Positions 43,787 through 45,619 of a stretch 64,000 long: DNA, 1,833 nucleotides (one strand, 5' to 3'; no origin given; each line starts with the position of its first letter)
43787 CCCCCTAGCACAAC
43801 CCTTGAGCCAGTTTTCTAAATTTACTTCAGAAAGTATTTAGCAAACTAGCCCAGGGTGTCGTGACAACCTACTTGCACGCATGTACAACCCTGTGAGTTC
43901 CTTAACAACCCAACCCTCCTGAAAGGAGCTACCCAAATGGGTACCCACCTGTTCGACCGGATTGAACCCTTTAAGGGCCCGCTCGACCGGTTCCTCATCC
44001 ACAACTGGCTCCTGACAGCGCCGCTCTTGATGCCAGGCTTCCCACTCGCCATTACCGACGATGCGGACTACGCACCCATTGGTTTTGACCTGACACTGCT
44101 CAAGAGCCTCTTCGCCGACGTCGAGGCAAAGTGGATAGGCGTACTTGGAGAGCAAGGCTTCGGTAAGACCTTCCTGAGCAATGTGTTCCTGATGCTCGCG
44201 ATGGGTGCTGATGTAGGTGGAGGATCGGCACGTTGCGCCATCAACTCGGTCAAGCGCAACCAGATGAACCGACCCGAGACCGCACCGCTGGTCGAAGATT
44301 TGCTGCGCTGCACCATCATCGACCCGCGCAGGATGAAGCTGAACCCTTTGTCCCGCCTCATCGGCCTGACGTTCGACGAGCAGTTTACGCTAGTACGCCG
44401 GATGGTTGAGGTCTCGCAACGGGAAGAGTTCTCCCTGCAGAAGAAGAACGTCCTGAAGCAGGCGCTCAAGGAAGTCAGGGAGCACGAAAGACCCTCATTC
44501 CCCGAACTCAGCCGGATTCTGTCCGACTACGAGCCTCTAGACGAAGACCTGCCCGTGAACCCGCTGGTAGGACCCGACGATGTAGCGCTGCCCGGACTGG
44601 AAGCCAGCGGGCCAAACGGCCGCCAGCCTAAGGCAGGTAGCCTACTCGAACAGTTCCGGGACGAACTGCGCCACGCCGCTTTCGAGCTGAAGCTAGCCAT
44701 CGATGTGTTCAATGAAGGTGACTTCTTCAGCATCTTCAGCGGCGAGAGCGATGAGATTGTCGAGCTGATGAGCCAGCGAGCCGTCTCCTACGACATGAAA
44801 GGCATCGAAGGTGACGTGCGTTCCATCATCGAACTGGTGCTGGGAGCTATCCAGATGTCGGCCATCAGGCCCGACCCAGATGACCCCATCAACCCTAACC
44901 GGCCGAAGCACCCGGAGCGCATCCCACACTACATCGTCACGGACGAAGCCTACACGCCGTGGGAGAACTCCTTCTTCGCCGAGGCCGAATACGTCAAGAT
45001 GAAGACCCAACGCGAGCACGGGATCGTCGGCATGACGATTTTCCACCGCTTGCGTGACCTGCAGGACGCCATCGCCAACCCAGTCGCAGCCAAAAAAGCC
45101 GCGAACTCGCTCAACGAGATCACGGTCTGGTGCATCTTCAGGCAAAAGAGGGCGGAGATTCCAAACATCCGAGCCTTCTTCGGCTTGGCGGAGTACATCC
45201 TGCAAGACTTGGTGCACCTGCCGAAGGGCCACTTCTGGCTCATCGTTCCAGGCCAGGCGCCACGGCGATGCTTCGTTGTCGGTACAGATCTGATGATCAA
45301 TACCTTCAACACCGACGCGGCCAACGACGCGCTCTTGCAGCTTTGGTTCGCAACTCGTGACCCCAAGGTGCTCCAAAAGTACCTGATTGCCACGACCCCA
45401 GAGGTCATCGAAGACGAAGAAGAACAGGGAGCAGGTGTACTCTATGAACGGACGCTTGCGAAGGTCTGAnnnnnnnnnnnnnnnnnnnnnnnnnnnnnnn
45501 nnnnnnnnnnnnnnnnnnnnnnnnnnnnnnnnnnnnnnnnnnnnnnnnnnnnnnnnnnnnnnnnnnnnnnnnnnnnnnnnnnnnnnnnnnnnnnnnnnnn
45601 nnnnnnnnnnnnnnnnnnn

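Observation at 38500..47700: GC-rich island with a Gram-positive/actinobacterial-type T4SS core but no relaxase, coupling protein or integrase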

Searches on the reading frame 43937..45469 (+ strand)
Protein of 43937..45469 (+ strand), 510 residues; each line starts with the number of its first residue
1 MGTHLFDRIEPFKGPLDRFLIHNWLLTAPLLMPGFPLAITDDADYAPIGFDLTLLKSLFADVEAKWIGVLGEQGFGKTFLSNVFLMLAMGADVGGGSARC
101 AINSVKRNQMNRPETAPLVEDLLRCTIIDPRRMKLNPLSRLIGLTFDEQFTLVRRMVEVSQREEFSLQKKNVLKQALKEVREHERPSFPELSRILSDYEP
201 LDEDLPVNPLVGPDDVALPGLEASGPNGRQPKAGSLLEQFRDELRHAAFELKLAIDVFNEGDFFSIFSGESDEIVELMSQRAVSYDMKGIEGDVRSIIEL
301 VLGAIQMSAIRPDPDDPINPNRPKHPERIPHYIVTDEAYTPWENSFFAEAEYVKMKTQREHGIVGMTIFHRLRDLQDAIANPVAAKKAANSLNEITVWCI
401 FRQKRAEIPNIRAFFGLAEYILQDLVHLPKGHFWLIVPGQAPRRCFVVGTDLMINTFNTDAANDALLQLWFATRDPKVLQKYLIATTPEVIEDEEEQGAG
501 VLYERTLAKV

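Call 4: search_protein_families(library=pfam, proteins=[window:43937-45469:+], max_evalue=0.1)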
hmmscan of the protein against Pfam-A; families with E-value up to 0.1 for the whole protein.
window:43937-45469:+ (510 aa): 0 families

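Call 8: find_homologous_proteins(query=window:43937-45469:+)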
Query window:43937-45469:+ (510 aa): 12 proteins with E <= 0.001 among 8000 candidates.
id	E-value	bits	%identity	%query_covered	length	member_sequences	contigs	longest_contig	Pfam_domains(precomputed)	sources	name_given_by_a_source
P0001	0.0e+0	1164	100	100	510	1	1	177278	-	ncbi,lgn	-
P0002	1.3e-121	425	44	100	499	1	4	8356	-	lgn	-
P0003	3.5e-114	401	45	96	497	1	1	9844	-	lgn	-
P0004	2.4e-108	381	43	96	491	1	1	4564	-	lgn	-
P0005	3.7e-96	341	40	95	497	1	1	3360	-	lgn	-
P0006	4.3e-95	338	40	95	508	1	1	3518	-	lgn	-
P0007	5.4e-92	327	38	95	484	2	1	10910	-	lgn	-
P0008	2.3e-82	296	37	89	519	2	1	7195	-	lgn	-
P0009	3.4e-81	292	38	98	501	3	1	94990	-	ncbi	-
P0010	1.2e-79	287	35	96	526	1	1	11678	-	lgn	-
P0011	5.1e-61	225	32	98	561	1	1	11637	-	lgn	-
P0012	1.7e-48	184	28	91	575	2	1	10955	-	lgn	-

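Call 9: search_solved_structures(query=window:43937-45469:+, max_evalue=10)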
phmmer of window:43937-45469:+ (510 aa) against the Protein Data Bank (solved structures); distinct sequences matched with E-value up to 10: 0.

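Call 10: find_encoding_contigs(protein=P0001, flank=10000, max_places=3)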
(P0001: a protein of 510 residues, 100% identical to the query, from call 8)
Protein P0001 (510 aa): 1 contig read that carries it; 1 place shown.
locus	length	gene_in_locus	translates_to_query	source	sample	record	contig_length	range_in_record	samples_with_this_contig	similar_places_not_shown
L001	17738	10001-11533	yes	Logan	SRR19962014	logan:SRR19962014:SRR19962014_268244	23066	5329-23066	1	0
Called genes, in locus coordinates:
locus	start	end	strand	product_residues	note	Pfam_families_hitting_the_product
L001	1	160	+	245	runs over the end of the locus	-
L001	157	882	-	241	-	PF01564:Spermine_synth, PF08242:Methyltransf_12 (faint), PF13649:Methyltransf_25 (faint)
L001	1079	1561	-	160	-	-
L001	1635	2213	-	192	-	PF04307:YdjM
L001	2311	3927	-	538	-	PF01541:GIY-YIG (faint), PF27096:UvrC_M (weak), PF02151:UVR, PF08459:UvrC_RNaseH_dom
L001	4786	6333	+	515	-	-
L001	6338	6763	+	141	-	-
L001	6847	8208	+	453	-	-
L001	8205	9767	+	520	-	-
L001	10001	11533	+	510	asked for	-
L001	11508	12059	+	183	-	-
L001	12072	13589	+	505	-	PF00877:NLPC_P60, PF01551:Peptidase_M23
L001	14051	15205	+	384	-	PF00478:IMPDH, PF01070:FMN_dh, PF03060:NMO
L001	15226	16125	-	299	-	PF17773:UPF0176_N, PF00581:Rhodanese, PF12368:Rhodanese_C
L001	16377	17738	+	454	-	?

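Call 11: find_encoding_contigs(protein=P0009, flank=10000, max_places=3)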
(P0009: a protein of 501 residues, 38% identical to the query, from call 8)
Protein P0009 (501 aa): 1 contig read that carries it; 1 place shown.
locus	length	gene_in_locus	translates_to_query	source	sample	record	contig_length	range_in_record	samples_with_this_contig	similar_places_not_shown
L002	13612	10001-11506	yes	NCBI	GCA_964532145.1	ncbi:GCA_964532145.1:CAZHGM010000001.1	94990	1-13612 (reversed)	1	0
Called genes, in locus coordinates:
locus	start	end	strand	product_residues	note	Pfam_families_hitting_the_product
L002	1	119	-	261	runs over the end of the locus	-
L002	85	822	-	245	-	PF00702:Hydrolase, PF12710:HAD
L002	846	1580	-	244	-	-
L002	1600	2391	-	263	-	PF03372:Exo_endo_phos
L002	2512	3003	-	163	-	-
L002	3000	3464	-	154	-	-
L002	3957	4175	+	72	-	-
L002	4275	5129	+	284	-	PF02224:Cytidylate_kin (weak)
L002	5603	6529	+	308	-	-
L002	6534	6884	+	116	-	-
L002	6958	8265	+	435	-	-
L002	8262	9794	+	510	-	-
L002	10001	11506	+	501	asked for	-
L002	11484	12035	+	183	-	-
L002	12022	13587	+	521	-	PF00877:NLPC_P60, PF01551:Peptidase_M23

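Call 12: find_encoding_contigs(protein=P0010, flank=10000, max_places=2)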
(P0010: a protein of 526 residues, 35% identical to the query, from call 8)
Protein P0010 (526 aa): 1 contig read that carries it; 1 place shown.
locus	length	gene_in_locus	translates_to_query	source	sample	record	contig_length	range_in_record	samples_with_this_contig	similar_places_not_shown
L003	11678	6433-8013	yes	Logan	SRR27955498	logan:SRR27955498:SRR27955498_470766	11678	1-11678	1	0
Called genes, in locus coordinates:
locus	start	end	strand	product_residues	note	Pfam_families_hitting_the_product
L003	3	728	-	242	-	?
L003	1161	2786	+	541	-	-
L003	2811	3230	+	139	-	-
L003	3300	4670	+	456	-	PF19590:TrbL_3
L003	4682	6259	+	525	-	-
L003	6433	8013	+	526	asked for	-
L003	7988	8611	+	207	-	-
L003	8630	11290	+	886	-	PF03372:Exo_endo_phos (weak), PF00877:NLPC_P60, PF01551:Peptidase_M23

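Call 13: find_encoding_contigs(protein=P0011, flank=10000, max_places=2)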
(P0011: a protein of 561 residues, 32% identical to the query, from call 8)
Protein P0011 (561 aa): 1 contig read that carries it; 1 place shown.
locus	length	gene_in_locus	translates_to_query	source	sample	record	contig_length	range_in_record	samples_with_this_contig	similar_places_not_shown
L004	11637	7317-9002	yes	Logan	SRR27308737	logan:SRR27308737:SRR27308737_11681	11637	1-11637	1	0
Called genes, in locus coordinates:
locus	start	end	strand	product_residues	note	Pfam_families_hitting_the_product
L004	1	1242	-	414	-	?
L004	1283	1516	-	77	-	PF07927:HicA_toxin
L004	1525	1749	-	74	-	PF21748:UPF0150 (weak), PF15919:HicB_lk_antitox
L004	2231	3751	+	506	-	-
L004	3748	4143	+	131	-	-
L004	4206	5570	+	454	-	-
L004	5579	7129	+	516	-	-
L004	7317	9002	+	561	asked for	-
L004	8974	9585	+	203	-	-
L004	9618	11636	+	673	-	?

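Call 14: find_encoding_contigs(protein=P0012, flank=10000, max_places=2)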
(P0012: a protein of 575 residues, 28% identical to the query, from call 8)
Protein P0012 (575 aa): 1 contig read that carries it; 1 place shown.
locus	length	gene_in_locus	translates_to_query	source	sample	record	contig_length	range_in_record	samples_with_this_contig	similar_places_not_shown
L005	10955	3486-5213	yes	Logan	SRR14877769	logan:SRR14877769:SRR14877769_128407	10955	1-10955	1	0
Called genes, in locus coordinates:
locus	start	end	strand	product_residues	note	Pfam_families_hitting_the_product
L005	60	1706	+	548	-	-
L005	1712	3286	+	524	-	-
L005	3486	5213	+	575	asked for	-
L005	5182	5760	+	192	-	-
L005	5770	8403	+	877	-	PF00877:NLPC_P60, PF01551:Peptidase_M23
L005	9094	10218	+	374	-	-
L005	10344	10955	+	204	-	?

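Call 15: find_encoding_contigs(protein=P0007, flank=10000, max_places=2)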
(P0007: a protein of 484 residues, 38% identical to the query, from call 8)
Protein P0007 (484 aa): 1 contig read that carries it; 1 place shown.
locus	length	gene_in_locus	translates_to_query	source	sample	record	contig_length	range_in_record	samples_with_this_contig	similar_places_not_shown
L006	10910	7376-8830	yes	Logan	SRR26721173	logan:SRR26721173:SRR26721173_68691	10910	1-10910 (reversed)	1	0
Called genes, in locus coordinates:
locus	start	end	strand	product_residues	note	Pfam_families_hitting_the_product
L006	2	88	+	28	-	?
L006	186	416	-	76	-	-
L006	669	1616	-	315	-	-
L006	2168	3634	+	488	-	-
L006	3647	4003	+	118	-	-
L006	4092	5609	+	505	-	-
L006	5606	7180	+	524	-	-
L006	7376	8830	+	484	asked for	-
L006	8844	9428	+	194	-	-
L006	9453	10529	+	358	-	PF01551:Peptidase_M23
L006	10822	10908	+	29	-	?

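Call 19: search_solved_structures(query=A1, max_evalue=10, show_alignments=2)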
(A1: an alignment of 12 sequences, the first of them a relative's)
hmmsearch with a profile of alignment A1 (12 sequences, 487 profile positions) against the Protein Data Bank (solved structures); distinct sequences matched with E-value up to 10: 14.
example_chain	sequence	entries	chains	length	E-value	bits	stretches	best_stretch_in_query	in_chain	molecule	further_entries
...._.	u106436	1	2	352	0.11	14.4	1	63-87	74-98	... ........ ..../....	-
5syr_A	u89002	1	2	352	0.11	14.3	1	63-87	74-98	Probable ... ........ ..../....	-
5swj_A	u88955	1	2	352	0.12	14.3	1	63-87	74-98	Probable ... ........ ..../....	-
6n74_A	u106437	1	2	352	0.12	14.3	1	63-87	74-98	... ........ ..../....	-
6n72_A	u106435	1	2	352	0.12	14.3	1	63-87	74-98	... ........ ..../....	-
6n76_A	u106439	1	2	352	0.12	14.3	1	63-87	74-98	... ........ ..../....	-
6n75_A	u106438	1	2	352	0.12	14.3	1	63-87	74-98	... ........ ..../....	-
6n6z_A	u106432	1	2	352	0.12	14.3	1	63-86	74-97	Probable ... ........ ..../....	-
5swl_A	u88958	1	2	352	0.12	14.3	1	63-86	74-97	Probable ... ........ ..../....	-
6n6m_A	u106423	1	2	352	0.12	14.3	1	63-86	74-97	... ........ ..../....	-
5ybh_A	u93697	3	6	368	0.12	14.2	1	63-87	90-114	Probable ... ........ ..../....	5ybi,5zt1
6n71_A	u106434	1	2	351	0.12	14.2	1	63-86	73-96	Probable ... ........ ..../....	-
6n70_A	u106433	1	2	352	0.13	14.2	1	63-86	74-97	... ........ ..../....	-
6n6l_A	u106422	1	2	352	0.14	14.1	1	63-86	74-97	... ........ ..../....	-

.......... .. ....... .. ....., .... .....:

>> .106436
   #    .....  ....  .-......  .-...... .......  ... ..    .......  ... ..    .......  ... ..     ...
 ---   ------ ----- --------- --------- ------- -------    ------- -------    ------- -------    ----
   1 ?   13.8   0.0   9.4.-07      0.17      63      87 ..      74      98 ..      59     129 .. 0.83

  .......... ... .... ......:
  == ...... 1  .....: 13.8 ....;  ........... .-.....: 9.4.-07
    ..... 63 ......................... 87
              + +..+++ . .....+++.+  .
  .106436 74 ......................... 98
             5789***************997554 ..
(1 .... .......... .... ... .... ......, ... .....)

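Call 22: find_related_loci(query=P0001, collection=genome_contigs, flank=10000)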
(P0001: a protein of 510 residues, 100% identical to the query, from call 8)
Query P0001 (510 aa) in genome_contigs; peptide patterns used: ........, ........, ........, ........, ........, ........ (x = any residue, [..] = any of these).
48 stretches matched a pattern, but none encodes a relative of the query by tblastn (E <= 1e-3).

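Call 30: predict_structure(alignment_id=A1)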
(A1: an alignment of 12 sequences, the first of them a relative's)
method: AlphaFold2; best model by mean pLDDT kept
length: 510 residues; sequences in the alignment: 12
mean_pLDDT: 75.1   pTM: 0.72
mean pLDDT of the five models: 75.1, 74.5, 73.3, 72.7, 72.4
residues with pLDDT >= 90: 91; 70-90: 274; 50-70: 68; < 50: 77
segments of 3 or more residues with pLDDT < 50: 1-38, 211-231, 494-510
pLDDT, mean of each block of 10 residues (from residue 1): 39 37 33 40 62 61 75 87 80 70 84 89 88 85 90 89 87 93 90 91 61 40 39 65 90 89 81 88 86 83 88 82 87 79 72 81 85 71 75 84 90 89 91 85 80 76 75 80 83 44 36
secondary structure, 60 per line:
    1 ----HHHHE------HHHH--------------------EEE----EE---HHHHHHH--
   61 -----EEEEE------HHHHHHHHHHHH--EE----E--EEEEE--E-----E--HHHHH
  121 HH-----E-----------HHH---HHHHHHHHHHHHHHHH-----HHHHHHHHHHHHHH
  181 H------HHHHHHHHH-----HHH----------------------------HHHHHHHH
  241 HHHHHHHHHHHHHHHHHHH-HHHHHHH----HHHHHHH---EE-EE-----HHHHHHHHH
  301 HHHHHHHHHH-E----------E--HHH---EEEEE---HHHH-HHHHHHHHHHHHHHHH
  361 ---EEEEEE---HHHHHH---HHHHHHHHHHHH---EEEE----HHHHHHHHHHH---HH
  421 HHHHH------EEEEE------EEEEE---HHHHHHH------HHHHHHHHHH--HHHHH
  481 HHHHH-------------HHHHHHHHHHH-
elements in order: H5-8 H16-19 E40-42 H52-58 E66-70 H77-88 E100-104 H116-122 H146-161 H167-181 H188-196 H233-259 H261-267 H272-278 H292-310 E332-336 H340-343 H345-360 E364-369 H373-378 H382-393 E397-400 H405-415 H419-425 E432-436 E443-447 H451-457 H464-473 H476-485 H499-509

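Call 35: fold_search(model_id=the predicted structure, library=pdb)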
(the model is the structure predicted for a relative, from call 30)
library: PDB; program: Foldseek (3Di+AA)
matches with E <= 10: 687; with E <= 0.001: 57
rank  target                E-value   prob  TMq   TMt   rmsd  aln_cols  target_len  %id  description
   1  4ag6_B                5.0e-12  1.00  0.51  0.67   5.9       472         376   14  Structure of VirB4 of Thermoanaerobacter pseudethanolicus (released 2012-07-04)
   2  4ag5_B                5.5e-12  1.00  0.52  0.69   4.8       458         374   15  Structure of VirB4 of Thermoanaerobacter pseudethanolicus (released 2012-07-04)
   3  4ag6_A                7.2e-12  1.00  0.52  0.69   5.5       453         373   14  Structure of VirB4 of Thermoanaerobacter pseudethanolicus (released 2012-07-04)
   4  4ag5_A                2.3e-11  1.00  0.53  0.70   4.6       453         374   15  Structure of VirB4 of Thermoanaerobacter pseudethanolicus (released 2012-07-04)
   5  7es4                  4.1e-09  1.00  0.47  0.62   7.3       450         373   14  the crystral structure of DndH-C-domain (released 2022-05-11)
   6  4d2i_A                9.2e-09  1.00  0.44  0.48   8.3       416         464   16  Crystal structure of the HerA hexameric DNA translocase from Sulfolobus solfataricus bound to AMP-PNP (released 2014-12-03)
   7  7o43_B                3.2e-08  1.00  0.47  0.32  14.5       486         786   12  TrwK/VirB4unbound dimer complex from R388 type IV secretion system determined by cryo-EM. (released 2022-06-22)
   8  8wld_L                8.1e-08  1.00  0.43  0.34  16.4       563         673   14  Cryo-EM structure of SIR2/HerA antiphage complex (released 2024-09-11)
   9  7o42_A                8.5e-08  1.00  0.45  0.26   9.3       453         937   11  TrwK/VirB4unbound trimer of dimers complex (with Hcp1) from the R388 type IV secretion system determined by cryo-EM. (released 2022-06-22)
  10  8dol_A                1.5e-07  1.00  0.48  0.46  13.7       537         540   11  Mechanism of regulation of the Helicobacter pylori Cagbeta ATPase by CagZ (released 2023-02-15)
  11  8xaw_D                2.0e-07  1.00  0.40  0.36  14.3       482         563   13  Cryo-EM structure of an anti-phage defense complex bound to AMPPNP and DNA at state 1 (released 2024-06-05)
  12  8rtd_P                2.1e-07  1.00  0.46  0.32  11.0       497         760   12  Stalk-Arches-IMC structure from the fully-assembled R388 type IV secretion system determined by cryo-EM. (released 2024-06-19)
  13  8rtd_O                2.7e-07  1.00  0.51  0.34  10.1       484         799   13  Stalk-Arches-IMC structure from the fully-assembled R388 type IV secretion system determined by cryo-EM. (released 2024-06-19)
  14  8zir_M                3.0e-07  1.00  0.44  0.41  13.8       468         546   14  DUF4297-HerA complex (released 2025-03-12)
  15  8dol_D                3.3e-07  1.00  0.47  0.45  11.8       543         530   11  Mechanism of regulation of the Helicobacter pylori Cagbeta ATPase by CagZ (released 2023-02-15)
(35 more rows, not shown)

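Call 44: search_protein_families(library=ncbifam, proteins=[window:43937-45469:+], max_evalue=0.1)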
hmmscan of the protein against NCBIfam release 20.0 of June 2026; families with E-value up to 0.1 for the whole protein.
window:43937-45469:+ (510 aa): 0 families

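Call 45: search_protein_representatives(alignment_id=A1)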
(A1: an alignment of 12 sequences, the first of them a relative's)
Query: 12 sequences, 487 profile positions. Proteins with E-value up to 0.001 (for the whole library): 336; up to 1e-10: 101; up to 1e-30: 28. The best 150 are listed.
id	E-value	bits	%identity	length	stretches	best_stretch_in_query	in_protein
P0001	1.1e-204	697.1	-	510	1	2-475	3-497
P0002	3.4e-203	692.2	-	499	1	1-486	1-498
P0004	9.7e-200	680.8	-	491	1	1-485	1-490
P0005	8.0e-195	664.6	-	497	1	1-486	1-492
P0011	1.9e-185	633.7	-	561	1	1-483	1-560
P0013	5.0e-173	592.8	-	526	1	2-477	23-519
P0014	2.4e-148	511.3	-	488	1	3-471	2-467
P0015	5.2e-145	500.3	-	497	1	2-479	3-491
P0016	1.4e-124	433.0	-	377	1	106-471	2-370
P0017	1.9e-124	432.5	-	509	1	3-474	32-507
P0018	2.2e-106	373.0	-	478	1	4-460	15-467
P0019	2.0e-62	228.0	-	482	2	146-466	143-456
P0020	1.1e-52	195.8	-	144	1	345-480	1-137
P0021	2.1e-51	191.6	-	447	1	33-443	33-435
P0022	2.2e-45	171.8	-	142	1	345-485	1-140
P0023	5.1e-45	170.6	-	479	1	26-444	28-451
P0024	4.6e-43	164.1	-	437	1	23-450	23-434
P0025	1.7e-41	158.9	-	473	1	39-433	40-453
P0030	3.8e-35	138.0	-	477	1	25-442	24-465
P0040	2.8e-29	118.6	-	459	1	8-443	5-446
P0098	8.0e-12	61.1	-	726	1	150-411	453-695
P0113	2.1e-10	56.4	-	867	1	215-440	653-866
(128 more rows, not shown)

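Call 47: list_cluster_members(proteins=[P0001, P0009, P0021, P0023, P0024, P0025, P0030, P0040, P0098, P0113])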
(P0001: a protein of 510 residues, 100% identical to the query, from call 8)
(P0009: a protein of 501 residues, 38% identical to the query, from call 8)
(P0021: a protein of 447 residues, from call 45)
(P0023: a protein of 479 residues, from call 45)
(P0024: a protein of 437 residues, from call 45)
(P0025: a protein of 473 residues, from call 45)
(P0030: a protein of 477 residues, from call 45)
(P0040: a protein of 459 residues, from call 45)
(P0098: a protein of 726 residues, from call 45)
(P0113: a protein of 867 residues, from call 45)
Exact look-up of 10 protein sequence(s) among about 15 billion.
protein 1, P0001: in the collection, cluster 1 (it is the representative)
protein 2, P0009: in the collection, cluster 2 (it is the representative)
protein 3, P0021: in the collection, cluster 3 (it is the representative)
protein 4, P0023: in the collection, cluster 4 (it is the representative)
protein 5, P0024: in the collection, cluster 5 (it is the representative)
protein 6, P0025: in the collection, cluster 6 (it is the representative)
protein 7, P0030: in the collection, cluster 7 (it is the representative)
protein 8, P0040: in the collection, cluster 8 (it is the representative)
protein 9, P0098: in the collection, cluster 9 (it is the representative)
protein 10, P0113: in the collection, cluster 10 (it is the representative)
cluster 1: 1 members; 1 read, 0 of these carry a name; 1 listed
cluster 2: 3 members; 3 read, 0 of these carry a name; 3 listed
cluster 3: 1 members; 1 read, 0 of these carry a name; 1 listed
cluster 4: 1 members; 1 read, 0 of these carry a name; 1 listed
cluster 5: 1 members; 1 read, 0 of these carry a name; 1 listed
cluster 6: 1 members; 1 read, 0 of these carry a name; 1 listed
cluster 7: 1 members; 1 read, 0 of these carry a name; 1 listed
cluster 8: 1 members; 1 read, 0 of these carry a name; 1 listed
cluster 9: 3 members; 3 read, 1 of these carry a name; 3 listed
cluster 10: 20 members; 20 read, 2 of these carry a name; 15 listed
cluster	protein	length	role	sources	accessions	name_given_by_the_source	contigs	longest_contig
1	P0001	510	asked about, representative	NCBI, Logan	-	-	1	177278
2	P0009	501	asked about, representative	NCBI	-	-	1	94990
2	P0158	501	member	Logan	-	-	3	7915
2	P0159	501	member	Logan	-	-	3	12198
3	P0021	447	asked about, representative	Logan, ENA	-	-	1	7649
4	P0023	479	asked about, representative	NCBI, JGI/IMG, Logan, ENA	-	-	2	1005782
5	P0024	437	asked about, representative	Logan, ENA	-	-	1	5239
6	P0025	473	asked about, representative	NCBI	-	-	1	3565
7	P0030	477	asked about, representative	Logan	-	-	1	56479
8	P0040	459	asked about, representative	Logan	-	-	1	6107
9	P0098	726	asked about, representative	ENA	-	-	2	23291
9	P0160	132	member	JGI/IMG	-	hypothetical protein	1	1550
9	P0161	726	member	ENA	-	-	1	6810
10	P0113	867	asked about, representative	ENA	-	-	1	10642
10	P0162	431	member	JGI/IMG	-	type IV secretory pathway VirB4 component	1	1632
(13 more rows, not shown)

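Call 48: search_protein_families(library=pfam, alignment_id=A2, max_evalue=0.001)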
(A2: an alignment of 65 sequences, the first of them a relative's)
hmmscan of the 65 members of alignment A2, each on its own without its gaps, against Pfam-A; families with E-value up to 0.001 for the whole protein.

A. member 1, P0021 (447 aa): 0 families

B. families by the number of members that match (of 65 scanned): 13 families
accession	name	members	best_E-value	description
PF12846.13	AAA_10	5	3.8e-13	AAA-like domain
PF19044.6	P-loop_TraG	4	5.5e-23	TraG P-loop domain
PF14890.11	Intein_splicing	1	4e-17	Intein splicing domain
PF14528.11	LAGLIDADG_3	1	4e-12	LAGLIDADG-like domain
PF24389.1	ORC-CDC6-like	1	8.4e-06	ORC-CDC6-like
PF03145.22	Sina_TRAF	1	1.7e-05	Sina, TRAF-like domain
PF10412.15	TrwB_AAD_bind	1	4.3e-05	Type IV secretion-system coupling protein DNA-binding domain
PF00005.33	ABC_tran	1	0.00027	ABC transporter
PF13191.12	AAA_16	1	0.00028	AAA ATPase domain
PF20720.3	nSTAND3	1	0.00033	Novel STAND NTPase 3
PF13173.12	AAA_14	1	0.00039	AAA domain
PF13401.12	AAA_22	1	0.00075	AAA domain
PF01935.23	DUF87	1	0.00095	Helicase HerA, central domain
